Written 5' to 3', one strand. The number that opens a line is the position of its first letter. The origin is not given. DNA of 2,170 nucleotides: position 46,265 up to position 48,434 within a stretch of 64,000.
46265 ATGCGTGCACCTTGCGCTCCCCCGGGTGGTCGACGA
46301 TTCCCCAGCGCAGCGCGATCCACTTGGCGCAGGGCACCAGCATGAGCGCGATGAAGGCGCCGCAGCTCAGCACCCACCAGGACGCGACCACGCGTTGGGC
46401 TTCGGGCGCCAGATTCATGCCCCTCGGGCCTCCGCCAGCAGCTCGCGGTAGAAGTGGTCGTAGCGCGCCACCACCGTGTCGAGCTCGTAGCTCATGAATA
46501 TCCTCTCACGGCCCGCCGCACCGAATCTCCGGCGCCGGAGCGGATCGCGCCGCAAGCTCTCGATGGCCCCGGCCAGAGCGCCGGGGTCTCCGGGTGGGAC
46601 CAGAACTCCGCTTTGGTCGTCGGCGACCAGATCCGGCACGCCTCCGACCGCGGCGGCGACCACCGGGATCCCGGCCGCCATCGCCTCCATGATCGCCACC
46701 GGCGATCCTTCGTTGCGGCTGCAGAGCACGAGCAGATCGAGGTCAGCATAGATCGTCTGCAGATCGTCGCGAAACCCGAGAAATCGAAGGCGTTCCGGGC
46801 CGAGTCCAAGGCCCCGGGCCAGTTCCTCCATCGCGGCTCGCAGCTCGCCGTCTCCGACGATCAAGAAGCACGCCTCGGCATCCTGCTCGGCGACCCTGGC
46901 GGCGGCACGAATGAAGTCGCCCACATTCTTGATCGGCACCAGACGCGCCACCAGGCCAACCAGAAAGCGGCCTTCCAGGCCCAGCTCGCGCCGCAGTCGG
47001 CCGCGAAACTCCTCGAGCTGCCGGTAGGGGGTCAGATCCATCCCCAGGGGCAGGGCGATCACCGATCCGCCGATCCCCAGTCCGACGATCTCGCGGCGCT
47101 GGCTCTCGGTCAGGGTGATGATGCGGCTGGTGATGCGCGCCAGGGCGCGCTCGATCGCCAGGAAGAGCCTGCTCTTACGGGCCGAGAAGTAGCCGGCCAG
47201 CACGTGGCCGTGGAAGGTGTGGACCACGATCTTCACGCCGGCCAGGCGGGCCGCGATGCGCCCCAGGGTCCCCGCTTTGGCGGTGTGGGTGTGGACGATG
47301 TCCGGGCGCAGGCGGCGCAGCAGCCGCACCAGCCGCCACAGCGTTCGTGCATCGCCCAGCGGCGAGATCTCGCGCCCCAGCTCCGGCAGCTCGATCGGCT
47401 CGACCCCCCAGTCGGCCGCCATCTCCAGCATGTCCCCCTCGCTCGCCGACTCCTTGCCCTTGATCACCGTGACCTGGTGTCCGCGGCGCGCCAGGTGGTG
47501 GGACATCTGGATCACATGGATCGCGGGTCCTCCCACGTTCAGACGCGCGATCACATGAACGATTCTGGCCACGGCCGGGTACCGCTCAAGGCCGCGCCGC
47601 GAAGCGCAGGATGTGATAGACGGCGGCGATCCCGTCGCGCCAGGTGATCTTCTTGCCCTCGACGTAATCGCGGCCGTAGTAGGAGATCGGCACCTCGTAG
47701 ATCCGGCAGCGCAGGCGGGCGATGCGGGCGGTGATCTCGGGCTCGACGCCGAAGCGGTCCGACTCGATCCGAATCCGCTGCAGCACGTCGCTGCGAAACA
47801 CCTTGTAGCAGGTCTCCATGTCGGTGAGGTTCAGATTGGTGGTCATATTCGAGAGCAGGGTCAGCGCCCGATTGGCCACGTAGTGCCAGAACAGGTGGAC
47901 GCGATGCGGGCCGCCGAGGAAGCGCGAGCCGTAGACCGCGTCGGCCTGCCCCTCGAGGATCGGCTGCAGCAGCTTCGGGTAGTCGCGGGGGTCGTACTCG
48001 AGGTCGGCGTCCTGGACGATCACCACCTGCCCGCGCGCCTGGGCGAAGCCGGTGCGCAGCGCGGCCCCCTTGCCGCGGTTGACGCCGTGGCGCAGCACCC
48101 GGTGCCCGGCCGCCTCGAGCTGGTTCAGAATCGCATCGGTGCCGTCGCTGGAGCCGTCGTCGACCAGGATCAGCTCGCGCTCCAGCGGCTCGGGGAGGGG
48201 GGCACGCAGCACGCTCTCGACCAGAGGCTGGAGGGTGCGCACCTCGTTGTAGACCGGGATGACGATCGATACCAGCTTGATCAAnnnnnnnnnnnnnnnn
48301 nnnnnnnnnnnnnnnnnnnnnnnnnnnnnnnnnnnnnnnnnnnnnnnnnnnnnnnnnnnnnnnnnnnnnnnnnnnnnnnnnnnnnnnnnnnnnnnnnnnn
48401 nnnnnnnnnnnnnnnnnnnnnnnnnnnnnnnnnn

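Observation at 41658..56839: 15-kb translationally coupled surface-glycan biosynthesis island with unusual tailoring enzymes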

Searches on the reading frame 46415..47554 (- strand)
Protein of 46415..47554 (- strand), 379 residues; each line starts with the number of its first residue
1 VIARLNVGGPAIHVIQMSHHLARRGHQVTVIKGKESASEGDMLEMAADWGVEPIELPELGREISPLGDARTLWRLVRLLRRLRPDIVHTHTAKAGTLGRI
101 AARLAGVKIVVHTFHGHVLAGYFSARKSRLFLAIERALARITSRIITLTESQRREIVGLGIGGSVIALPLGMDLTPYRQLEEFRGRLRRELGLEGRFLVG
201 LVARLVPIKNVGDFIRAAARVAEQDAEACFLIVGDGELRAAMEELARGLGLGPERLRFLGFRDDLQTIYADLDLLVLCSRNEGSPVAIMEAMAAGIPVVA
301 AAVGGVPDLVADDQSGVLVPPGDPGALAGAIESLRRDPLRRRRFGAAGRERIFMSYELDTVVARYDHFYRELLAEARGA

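Call 6: search_protein_families(library=pfam, proteins=[window:46415-47554:-], max_evalue=0.01)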
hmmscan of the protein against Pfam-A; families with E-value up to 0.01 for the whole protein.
window:46415-47554:- (379 aa): 7 families
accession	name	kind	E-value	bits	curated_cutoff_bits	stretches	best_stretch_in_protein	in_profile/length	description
PF00534.26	Glycos_transf_1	-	3.6e-36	124.7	26.4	1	187-351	5-172/172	Glycosyl transferases group 1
PF13692.12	Glyco_trans_1_4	-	5.4e-36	124.4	27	1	198-336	3-141/142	Glycosyl transferases group 1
PF13439.12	Glyco_transf_4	-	3.9e-29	102.3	28.5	1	7-174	1-168/170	Glycosyltransferase Family 4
PF13579.12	Glyco_trans_4_4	-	9.9e-28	97.9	29.7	1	8-162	1-148/158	Glycosyl transferase 4-like domain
PF13477.12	Glyco_trans_4_2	-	7.2e-16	59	23.4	1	11-146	10-136/139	Glycosyl transferase 4-like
PF20706.3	GT4-conflict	-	1.5e-10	41.1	26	1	16-315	20-325/385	Family 4 Glycosyltransferase in conflict systems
PF13524.12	Glyco_trans_1_2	-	1.8e-07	31.6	25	1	264-362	39-139/144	Glycosyl transferase-like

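Call 14: search_protein_families(library=ncbifam, proteins=[window:46415-47554:-], max_evalue=0.001)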
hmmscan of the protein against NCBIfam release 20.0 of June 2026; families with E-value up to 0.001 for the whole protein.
window:46415-47554:- (379 aa): 45 families (the best 25 are shown)
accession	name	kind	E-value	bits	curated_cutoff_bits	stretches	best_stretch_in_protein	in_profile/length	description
TIGR03088.1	stp2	hypoth_equivalog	4.5e-55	187.2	409.05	1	2-373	8-374/374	TIGR03088 family PEP-CTERM/XrtA system glycosyltransferase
NF041876.1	EPS_EpsE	equivalog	2.9e-35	122.3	400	1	74-358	104-382/389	exopolysaccharide biosynthesis GT4 family glycosyltransferase EpsE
TIGR03999.1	thiol_BshA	equivalog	1.1e-32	113.5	273.7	1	7-373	11-374/375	N-acetyl-alpha-D-glucosaminyl L-malate synthase BshA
TIGR04063.1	stp3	hypoth_equivalog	6.3e-29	101.1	442.05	1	73-373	82-396/397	TIGR04063 family PEP-CTERM/XrtA system glycosyltransferase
NF038011.1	PelF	equivalog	2.7e-26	92.7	100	1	120-369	236-489/489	GT4 family glycosyltransferase PelF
TIGR03449.1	mycothiol_MshA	equivalog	3.4e-26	92.1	462.5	1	7-370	20-401/406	D-inositol-3-phosphate glycosyltransferase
NF047684.1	TeichurnBiosyTuaC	equivalog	1.4e-23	83.4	550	1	80-372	105-389/391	teichuronic acid biosynthesis protein TuaC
TIGR04047.1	MSMEG_0565_glyc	hypoth_equivalog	7.3e-21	74.7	259.85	1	9-370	13-372/373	MSMEG_0565 family glycosyltransferase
NF050056.1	ProtGlycPglH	equivalog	3.4e-20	72.4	600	1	198-371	181-352/354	GalNAc-alpha-(1->4)-GalNAc-alpha-(1->3)-diNAcBac-PP-undecaprenol alpha-1,4-N-acetyl-D-galactosaminyltransferase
TIGR02149.1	glgA_Coryne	subfamily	8.6e-20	71.2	302.4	1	83-372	83-390/391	glycogen synthase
NF011726.0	PRK15179.1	equivalog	2.3e-19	69.1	733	1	195-321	516-641/694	Vi polysaccharide biosynthesis protein TviE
NF038229.1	Glyco4_Geo_Pelo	equivalog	4.5e-18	65.4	400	1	69-373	41-337/338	GPMC system family 4 glycosyltransferase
NF053787.1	GlcN_PG_synth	equivalog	9.1e-17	60.9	480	1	77-373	76-360/361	N-acetylglucosaminyl phosphatidylglycerol synthase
NF007640.0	PRK10307.1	subfamily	9.5e-15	54.4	276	1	95-366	120-401/411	WcaI family glycosyltransferase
NF012034.0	PRK15490.1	equivalog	5.6e-14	51.5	813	1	199-319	401-520/578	Vi polysaccharide biosynthesis glycosyltransferase TviE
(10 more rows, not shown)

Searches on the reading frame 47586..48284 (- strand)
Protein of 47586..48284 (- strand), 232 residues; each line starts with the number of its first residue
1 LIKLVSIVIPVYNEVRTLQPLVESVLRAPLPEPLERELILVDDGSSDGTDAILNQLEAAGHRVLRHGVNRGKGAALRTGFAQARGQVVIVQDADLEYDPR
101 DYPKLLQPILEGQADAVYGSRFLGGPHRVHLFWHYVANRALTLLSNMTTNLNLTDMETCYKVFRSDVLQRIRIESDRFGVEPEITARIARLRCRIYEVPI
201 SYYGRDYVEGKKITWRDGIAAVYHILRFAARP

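Call 6: search_protein_families(library=pfam, proteins=[window:47586-48284:-], max_evalue=0.01)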
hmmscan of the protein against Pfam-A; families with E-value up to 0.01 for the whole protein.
window:47586-48284:- (232 aa): 4 families
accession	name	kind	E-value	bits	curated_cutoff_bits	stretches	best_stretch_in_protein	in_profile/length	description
PF00535.33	Glycos_transf_2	-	1.5e-36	126.3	23.3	1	6-171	1-167/168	Glycosyl transferase family 2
PF13641.12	Glyco_tranf_2_3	-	5.4e-07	30.3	27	1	5-171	3-174/230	Glycosyltransferase like family 2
PF10111.15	Glyco_tranf_2_2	-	0.0005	20.1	27.3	1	6-97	1-94/276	Glycosyltransferase like family 2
PF13704.12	Glyco_tranf_2_4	-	0.00051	20.9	27.5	1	36-94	20-81/98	Glycosyl transferase family 2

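Call 14: search_protein_families(library=ncbifam, proteins=[window:47586-48284:-], max_evalue=0.001)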
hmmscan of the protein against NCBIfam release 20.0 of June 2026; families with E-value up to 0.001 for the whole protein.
window:47586-48284:- (232 aa): 20 families
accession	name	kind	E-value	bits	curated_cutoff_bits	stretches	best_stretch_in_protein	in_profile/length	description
TIGR04182.1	glyco_TIGR04182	equivalog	7.8e-31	107.5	325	1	5-229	2-218/293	S-layer glycoprotein N-glycosyltransferase AglJ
NF058614.1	PPMAGASynPpgS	equivalog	7e-23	81.2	370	1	6-222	3-216/226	polyprenyl-phospho-N-acetylgalactosaminyl synthase PpgS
NF007986.1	PRK10714.1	equivalog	6e-20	71.5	529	1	2-212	5-210/316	undecaprenyl-phosphate 4-deoxy-4-formamido-L-arabinose transferase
TIGR03937.1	PgaC_IcaA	equivalog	1.9e-15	56.7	422.3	1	3-101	45-142/407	poly-beta-1,6-N-acetyl-D-glucosamine synthase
NF047588.1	GlcsyltransPgfSStrep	equivalog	3.8e-15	55.9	500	1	5-170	3-166/308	glycosyltransferase PgfS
TIGR03965.1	mycofact_glyco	equivalog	3.5e-14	52.5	280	1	5-112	76-182/467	mycofactocin biosynthesis glycosyltransferase MftF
NF041391.1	DPhHxTase_Halo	equivalog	6.4e-14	51.4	375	1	12-206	4-187/213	dolichyl-phosphate hexose transferase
NF041875.1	EPS_EpsD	equivalog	9.6e-14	51.5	370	1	5-100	1-95/325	exopolysaccharide biosynthesis glycosyltransferase EpsD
NF007482.0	PRK10073.1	equivalog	1.4e-13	50.6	423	1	3-115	6-116/334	glycosyltransferase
NF010496.0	PRK13915.1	equivalog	2.4e-13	49.8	262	1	4-112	32-145/307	glucosyl-3-phosphoglycerate synthase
TIGR04283.1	glyco_like_mftF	equivalog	3.3e-13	49.8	182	1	5-132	1-121/221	TIGR04283 family arsenosugar biosynthesis glycosyltransferase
NF047683.1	TeichurnBiosyTuaG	equivalog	1.2e-10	41.4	400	1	3-107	6-109/252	teichuronic acid biosynthesis protein TuaG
NF053739.1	GlytfEpsEBac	equivalog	1.3e-06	27.6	450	1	5-94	3-92/265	glycosyltransferase EpsE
TIGR03111.1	glyc2_xrt_Gpos1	hypoth_equivalog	2.6e-06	26.5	363.95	1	5-95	51-142/439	TIGR03111 family XrtG-associated glycosyltransferase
TIGR03469.1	HpnB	hypoth_equivalog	6.2e-06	25.5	379.25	1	5-108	46-159/386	hopene-associated glycosyltransferase HpnB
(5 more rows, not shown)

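Call 36: search_solved_structures(query=window:47586-48284:-, max_evalue=0.0001)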
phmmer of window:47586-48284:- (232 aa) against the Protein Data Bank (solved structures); distinct sequences matched with E-value up to 0.0001: 27.
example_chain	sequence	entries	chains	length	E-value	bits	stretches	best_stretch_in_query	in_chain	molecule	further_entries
5mlz_A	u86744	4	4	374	1.6e-16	63.4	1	5-210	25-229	Dolichol monophosphate mannose synthase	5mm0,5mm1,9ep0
9hwj_A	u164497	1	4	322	2e-16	63.1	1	2-212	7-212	Undecaprenyl-phosphate 4-deoxy-4-formamido-L-arabinose transferase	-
9bhc_C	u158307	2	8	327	3e-16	62.6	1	2-211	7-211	Undecaprenyl-phosphate 4-deoxy-4-formamido-L-arabinose transferase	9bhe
8vxh_A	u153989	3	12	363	4e-16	62.1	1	2-211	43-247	Undecaprenyl-phosphate 4-deoxy-4-formamido-L-arabinose transferase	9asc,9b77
5eke_A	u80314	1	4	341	2e-09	40.2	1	5-121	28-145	Uncharacterized glycosyltransferase sll0501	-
5ekp_C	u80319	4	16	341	2e-09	40.2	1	5-121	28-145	Uncharacterized glycosyltransferase sll0501 | Glycosyltransferase sll0501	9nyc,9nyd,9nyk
9nye_A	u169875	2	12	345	2.1e-09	40.2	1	5-121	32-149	Glycosyltransferase sll0501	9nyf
5hea_A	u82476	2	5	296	2.3e-09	40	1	3-195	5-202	Putative glycosyltransferase (GalT1)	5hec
4y6n_A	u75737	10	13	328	7.8e-09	38.3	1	4-116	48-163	Glucosyl-3-phosphoglycerate synthase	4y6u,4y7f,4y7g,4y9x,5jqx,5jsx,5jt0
3e25_A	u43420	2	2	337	8.2e-09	38.2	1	4-116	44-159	Putative uncharacterized protein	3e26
4ddz_A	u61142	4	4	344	8.6e-09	38.1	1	4-116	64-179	GLUCOSYL-3-PHOSPHOGLYCERATE SYNTHASE (GpgS) | Glucosyl-3-phosphoglycerate synthase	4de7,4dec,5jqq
3ckj_A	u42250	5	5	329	2.1e-08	36.9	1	4-114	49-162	Putative uncharacterized protein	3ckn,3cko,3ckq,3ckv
2z87_A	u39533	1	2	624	4e-08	36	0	2-98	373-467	Chondroitin synthase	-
2z86_A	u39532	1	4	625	4e-08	36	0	2-98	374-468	Chondroitin synthase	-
6p61_A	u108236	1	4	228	4.4e-08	35.8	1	4-112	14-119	Glycosyltransferase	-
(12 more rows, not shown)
